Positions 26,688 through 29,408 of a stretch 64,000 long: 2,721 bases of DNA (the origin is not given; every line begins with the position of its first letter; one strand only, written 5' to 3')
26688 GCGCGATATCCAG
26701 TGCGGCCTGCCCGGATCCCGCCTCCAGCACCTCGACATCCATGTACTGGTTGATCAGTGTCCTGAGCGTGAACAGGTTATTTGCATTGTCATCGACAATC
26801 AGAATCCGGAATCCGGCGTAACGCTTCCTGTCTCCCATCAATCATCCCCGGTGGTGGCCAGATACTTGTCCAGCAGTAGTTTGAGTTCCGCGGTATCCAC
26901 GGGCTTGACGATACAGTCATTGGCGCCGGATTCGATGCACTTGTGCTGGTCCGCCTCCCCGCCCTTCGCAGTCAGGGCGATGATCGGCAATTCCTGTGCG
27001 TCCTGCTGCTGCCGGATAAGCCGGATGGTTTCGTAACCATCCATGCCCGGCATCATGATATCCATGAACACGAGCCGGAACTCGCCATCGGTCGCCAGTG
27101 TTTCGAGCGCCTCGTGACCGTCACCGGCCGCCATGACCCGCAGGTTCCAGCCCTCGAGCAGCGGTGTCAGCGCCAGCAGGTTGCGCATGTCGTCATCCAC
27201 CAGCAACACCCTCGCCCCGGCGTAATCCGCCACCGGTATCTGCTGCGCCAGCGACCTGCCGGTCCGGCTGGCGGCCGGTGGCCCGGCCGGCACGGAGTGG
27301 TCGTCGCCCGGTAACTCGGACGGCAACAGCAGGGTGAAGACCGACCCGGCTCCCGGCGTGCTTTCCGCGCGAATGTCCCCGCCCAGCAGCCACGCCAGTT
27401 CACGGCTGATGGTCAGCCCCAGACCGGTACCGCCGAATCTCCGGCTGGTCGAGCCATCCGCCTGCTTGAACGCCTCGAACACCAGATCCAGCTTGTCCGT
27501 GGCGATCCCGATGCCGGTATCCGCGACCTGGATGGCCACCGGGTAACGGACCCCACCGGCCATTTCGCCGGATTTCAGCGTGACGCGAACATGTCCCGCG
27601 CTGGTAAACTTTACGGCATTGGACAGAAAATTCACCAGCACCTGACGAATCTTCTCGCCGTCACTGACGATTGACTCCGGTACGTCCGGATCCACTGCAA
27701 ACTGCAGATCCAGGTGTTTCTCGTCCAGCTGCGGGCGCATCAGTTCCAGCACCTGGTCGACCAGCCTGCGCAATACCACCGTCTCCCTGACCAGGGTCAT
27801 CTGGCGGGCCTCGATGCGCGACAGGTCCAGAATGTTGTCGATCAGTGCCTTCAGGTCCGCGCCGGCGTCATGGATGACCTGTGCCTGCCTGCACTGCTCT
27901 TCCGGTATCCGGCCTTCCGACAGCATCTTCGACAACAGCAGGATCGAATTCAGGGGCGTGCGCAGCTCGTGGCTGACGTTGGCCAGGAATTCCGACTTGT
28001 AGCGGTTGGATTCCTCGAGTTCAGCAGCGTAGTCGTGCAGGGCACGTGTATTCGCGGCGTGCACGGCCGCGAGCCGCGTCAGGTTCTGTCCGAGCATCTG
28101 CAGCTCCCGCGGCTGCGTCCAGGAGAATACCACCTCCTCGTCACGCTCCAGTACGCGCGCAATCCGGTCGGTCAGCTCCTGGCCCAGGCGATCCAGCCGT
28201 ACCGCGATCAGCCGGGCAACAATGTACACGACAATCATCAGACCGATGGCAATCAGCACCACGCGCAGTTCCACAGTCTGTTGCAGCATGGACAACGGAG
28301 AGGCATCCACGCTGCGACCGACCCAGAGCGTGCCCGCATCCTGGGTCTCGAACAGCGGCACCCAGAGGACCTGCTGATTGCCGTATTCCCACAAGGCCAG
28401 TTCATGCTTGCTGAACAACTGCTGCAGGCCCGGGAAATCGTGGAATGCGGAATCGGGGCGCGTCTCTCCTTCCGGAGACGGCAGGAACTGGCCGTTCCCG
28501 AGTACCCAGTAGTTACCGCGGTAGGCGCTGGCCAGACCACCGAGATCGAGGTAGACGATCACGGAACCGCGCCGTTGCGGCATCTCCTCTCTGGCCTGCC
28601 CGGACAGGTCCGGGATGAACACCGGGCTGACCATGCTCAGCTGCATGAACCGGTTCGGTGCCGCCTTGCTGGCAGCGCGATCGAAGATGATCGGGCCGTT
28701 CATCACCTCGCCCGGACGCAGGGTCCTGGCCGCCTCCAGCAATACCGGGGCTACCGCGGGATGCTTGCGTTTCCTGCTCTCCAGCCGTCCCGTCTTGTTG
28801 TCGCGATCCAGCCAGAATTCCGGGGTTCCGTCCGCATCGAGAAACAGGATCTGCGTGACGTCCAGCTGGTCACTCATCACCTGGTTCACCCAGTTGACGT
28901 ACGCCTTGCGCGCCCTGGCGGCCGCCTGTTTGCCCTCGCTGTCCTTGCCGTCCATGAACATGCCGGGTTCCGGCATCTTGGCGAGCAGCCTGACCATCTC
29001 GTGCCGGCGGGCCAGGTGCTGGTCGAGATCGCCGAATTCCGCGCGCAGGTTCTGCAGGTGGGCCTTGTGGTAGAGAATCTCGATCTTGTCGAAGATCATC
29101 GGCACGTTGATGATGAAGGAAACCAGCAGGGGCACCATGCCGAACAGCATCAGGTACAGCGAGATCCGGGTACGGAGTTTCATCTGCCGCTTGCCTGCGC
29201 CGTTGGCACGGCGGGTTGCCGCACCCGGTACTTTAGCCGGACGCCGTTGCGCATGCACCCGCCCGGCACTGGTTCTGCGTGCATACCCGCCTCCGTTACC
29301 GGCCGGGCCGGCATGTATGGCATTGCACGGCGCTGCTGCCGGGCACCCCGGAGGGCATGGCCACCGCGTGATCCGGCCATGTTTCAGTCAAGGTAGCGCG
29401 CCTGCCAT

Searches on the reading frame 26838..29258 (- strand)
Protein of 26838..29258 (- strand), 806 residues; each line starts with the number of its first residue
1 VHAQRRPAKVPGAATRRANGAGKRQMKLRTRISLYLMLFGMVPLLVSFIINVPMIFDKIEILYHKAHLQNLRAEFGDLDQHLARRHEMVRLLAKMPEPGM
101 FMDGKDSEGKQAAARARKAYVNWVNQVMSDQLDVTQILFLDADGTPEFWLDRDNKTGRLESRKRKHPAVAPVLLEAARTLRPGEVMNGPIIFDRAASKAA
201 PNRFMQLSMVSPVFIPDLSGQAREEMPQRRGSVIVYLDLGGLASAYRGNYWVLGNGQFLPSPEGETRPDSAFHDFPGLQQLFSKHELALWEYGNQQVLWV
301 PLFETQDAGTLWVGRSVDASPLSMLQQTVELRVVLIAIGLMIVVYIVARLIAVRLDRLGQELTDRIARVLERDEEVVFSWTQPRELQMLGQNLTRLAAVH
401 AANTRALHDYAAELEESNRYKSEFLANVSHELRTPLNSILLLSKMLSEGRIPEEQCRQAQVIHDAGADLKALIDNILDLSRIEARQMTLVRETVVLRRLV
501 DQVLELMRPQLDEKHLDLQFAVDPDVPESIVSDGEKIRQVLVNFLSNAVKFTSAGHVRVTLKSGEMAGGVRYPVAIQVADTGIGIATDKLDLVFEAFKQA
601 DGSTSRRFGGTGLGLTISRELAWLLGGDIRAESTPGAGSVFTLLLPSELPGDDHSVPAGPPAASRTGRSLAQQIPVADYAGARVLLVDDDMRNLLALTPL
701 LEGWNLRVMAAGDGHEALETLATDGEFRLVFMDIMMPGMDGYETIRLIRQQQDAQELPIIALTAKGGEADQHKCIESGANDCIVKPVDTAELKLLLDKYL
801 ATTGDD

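Call 81: search_protein_families(library=pfam, proteins=[window:26838-29258:-], max_evalue=0.001)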
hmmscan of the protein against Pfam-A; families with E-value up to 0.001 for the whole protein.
window:26838-29258:- (806 aa): 3 families
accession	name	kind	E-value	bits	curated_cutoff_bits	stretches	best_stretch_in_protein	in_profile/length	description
PF02518.31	HATPase_c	-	7.6e-27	94.4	26.4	1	533-647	2-109/111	Histidine kinase-, DNA gyrase B-, and HSP90-like ATPase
PF00072.30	Response_reg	-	2.4e-26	92.5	30.2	1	684-794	1-108/111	Response regulator receiver domain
PF00512.31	HisKA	-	4.4e-20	71.9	26.9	1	421-484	2-65/66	His Kinase A (phospho-acceptor) domain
